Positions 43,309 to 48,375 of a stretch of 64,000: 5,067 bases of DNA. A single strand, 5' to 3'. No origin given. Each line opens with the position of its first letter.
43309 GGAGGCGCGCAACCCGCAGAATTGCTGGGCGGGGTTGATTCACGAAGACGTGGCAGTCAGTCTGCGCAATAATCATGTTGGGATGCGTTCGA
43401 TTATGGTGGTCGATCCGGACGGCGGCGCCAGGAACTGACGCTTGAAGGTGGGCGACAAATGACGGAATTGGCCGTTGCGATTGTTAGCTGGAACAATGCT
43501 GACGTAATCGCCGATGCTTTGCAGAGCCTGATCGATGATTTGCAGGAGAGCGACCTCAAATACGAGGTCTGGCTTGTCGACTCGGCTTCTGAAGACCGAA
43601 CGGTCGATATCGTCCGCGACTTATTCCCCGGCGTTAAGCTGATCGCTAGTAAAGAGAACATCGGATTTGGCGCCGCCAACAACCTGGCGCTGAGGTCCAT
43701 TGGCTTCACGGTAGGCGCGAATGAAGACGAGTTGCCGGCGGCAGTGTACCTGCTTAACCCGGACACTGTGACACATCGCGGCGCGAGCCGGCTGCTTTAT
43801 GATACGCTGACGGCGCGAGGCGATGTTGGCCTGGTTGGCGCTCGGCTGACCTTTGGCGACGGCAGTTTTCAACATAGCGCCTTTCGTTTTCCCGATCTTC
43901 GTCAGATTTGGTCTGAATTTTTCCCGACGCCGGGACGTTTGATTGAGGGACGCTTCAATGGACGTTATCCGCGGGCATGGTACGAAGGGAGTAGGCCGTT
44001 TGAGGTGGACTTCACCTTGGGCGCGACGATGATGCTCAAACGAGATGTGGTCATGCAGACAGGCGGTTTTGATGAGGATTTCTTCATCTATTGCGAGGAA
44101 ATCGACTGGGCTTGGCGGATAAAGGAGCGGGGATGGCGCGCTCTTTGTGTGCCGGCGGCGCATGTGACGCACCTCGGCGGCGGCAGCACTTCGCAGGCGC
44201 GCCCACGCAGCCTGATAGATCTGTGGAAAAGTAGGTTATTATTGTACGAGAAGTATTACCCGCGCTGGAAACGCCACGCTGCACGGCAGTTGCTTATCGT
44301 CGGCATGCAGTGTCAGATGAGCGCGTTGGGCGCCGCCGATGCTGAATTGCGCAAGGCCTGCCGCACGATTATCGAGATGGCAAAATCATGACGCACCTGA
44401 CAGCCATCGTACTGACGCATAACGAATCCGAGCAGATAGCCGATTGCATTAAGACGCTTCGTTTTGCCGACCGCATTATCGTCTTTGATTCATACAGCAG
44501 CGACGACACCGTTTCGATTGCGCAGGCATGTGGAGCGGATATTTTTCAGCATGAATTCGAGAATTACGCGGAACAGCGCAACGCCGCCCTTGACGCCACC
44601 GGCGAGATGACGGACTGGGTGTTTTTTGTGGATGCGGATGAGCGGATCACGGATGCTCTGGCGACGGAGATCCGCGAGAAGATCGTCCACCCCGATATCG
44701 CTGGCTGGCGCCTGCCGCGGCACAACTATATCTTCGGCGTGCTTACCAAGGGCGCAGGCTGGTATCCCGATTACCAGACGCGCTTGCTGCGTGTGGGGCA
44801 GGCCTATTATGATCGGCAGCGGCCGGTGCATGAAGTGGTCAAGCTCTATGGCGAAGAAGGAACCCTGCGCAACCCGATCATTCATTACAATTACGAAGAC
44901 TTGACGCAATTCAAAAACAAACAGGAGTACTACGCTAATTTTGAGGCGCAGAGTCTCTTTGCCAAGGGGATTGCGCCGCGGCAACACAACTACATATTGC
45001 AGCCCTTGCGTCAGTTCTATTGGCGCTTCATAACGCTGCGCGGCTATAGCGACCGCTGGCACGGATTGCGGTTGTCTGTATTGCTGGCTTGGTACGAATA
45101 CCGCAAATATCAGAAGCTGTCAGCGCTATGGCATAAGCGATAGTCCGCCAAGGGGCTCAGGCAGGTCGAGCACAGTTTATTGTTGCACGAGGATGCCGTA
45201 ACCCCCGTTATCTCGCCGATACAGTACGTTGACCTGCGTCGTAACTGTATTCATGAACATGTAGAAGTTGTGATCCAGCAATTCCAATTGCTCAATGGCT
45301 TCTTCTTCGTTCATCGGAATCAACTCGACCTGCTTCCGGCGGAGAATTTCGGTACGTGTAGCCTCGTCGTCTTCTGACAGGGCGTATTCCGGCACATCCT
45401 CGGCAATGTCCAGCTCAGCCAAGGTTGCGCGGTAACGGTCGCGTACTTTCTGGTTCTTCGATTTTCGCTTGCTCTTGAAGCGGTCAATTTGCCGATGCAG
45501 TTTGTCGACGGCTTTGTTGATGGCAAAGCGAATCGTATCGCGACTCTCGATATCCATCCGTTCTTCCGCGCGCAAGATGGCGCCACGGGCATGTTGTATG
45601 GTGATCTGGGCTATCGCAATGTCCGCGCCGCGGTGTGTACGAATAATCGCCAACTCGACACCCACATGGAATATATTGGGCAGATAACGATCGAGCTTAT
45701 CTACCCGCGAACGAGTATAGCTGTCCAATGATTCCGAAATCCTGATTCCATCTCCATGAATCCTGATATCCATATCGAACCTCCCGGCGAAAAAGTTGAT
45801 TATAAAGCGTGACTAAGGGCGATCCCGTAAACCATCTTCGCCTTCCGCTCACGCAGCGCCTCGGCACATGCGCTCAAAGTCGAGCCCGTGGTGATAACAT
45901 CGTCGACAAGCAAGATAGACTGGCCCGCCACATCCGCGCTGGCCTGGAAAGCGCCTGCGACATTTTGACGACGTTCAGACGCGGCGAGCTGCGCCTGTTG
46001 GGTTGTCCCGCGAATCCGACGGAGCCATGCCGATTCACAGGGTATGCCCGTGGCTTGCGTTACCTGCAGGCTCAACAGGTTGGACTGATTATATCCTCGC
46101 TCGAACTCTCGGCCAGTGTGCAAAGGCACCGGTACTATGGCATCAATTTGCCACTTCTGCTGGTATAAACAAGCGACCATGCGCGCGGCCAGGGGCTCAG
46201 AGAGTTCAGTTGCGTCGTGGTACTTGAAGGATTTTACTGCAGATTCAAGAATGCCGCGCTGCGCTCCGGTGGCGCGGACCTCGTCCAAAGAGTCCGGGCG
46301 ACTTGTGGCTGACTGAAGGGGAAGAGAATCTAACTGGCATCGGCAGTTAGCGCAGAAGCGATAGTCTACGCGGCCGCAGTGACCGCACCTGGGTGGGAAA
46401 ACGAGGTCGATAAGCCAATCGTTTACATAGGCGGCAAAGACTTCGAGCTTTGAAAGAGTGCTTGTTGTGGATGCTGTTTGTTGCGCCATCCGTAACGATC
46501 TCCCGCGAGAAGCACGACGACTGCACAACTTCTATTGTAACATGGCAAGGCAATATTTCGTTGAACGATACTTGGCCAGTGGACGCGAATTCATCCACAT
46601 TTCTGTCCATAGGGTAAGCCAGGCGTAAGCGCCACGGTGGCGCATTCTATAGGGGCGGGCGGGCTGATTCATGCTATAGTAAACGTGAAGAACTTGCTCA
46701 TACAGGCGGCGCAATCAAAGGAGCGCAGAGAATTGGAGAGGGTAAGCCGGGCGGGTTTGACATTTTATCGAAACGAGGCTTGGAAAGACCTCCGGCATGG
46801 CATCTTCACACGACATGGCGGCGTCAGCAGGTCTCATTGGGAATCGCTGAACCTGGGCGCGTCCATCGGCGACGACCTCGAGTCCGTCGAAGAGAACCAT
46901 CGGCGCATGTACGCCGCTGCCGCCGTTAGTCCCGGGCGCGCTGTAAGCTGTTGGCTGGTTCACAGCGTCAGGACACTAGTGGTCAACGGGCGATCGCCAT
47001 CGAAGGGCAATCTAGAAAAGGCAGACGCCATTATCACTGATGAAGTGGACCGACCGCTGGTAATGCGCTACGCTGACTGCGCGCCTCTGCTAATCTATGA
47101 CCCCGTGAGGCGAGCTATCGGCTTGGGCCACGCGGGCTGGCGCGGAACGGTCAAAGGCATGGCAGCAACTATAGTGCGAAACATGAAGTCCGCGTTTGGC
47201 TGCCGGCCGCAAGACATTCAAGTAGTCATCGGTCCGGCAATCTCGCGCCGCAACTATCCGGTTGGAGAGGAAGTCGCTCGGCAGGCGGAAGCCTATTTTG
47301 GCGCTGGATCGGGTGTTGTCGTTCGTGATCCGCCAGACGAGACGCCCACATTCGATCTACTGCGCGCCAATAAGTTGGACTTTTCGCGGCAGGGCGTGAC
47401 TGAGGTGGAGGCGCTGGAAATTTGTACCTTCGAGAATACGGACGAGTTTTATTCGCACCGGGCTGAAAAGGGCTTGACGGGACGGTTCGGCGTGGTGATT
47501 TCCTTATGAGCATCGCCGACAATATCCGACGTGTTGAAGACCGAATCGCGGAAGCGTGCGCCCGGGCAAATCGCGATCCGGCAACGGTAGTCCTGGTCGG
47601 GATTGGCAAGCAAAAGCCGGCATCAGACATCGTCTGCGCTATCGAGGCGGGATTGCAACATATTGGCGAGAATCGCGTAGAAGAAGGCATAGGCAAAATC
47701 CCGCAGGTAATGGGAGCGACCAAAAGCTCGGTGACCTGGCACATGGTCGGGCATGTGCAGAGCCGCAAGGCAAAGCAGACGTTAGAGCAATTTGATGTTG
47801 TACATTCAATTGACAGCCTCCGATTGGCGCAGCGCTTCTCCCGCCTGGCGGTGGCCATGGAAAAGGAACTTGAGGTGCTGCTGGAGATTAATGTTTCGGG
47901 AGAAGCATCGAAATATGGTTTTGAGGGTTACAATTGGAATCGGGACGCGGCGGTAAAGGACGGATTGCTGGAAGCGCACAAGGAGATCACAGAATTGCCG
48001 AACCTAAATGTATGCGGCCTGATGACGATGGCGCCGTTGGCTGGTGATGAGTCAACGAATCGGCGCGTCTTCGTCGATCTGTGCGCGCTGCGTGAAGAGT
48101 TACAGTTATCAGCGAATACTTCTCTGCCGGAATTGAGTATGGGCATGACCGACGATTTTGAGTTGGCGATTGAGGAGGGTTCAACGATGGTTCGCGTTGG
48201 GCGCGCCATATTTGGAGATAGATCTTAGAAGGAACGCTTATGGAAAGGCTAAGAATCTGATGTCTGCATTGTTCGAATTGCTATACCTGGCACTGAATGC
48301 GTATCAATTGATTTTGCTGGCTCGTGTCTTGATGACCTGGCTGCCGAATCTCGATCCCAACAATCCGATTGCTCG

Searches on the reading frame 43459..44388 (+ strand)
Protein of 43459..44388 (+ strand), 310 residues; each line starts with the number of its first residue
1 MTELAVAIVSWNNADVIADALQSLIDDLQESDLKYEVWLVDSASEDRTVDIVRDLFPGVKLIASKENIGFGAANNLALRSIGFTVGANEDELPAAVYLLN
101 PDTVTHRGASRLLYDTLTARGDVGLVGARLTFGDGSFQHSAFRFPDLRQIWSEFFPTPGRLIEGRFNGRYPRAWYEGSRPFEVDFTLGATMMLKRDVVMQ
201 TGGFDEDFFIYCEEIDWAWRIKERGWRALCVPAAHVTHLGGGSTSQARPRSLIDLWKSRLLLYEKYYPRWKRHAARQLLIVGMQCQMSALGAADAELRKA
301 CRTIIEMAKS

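Call 93: search_protein_families(library=pfam, max_evalue=0.001, proteins=[window:43459-44388:+])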
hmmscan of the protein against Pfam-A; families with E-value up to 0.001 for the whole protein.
window:43459-44388:+ (310 aa): 3 families
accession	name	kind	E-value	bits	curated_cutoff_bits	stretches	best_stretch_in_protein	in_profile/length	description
PF00535.33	Glycos_transf_2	-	5.2e-13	49.7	23.3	1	6-137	2-123/168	Glycosyl transferase family 2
PF13641.12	Glyco_tranf_2_3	-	9.1e-10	39.4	27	1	4-242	3-215/230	Glycosyltransferase like family 2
PF13632.12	Glyco_trans_2_3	-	0.00013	22.3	27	1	185-276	71-142/198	Glycosyl transferase family group 2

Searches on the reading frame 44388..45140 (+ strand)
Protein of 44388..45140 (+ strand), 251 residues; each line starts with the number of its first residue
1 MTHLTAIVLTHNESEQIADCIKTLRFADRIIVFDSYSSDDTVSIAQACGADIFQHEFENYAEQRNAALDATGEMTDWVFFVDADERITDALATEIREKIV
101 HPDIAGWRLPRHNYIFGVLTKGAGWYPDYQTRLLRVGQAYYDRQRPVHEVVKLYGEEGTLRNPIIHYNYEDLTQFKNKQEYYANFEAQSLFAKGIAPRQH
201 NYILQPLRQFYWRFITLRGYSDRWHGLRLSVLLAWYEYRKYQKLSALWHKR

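Call 93: search_protein_families(library=pfam, max_evalue=0.001, proteins=[window:44388-45140:+])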
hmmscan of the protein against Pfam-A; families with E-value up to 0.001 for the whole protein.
window:44388-45140:+ (251 aa): 2 families
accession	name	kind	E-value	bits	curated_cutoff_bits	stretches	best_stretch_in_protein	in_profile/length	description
PF00535.33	Glycos_transf_2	-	4e-11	43.6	23.3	1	6-101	2-105/168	Glycosyl transferase family 2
PF13704.12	Glyco_tranf_2_4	-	1.1e-05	26.3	27.5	1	19-85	12-82/98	Glycosyl transferase family 2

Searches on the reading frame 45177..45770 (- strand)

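Call 93: search_protein_families(library=pfam, max_evalue=0.001, proteins=[window:45177-45770:-])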
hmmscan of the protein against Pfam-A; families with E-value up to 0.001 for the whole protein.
window:45177-45770:- (197 aa): 2 families
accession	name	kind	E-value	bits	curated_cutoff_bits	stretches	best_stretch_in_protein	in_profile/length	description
PF16321.10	Ribosom_S30AE_C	-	4.1e-22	78.1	25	1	140-193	4-57/57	Sigma 54 modulation/S30EA ribosomal protein C terminus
PF02482.25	Ribosomal_S30AE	-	1.7e-15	57.9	23.7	1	2-103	1-88/88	Sigma 54 modulation protein / S30EA ribosomal protein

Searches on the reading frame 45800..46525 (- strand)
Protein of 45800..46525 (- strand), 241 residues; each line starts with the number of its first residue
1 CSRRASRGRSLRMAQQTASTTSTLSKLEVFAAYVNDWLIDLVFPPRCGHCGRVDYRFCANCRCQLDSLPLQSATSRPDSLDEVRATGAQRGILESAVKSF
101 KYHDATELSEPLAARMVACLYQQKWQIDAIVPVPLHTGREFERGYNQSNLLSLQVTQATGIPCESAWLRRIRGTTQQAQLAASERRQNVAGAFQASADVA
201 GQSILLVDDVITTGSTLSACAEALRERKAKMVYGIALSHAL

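Call 93: search_protein_families(library=pfam, max_evalue=0.001, proteins=[window:45800-46525:-])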
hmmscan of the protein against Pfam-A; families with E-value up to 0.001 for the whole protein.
window:45800-46525:- (241 aa): 2 families
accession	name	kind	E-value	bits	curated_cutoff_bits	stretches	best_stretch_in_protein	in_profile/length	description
PF00156.33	Pribosyltran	-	7.4e-10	38.8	26.3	1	183-232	77-118/158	Phosphoribosyl transferase domain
PF18912.6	DZR_2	-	0.00012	22.3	27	1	38-66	1-32/56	Double zinc ribbon domain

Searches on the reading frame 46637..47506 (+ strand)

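Call 93: search_protein_families(library=pfam, max_evalue=0.001, proteins=[window:46637-47506:+])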
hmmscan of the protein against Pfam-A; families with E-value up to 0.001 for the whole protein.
window:46637-47506:+ (290 aa): 1 family
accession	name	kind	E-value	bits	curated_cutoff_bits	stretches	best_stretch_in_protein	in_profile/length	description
PF02578.20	Cu-oxidase_4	-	2.5e-68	230.5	22.9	1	57-288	1-237/238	Multi-copper polyphenol oxidoreductase laccase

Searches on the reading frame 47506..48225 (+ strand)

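Call 93: search_protein_families(library=pfam, max_evalue=0.001, proteins=[window:47506-48225:+])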
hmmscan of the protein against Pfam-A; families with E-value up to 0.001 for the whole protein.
window:47506-48225:+ (240 aa): 1 family
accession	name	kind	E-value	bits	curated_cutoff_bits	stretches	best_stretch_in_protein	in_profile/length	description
PF01168.26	Ala_racemase_N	-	4e-17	63.1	24.1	1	39-239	36-219/220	Alanine racemase, N-terminal domain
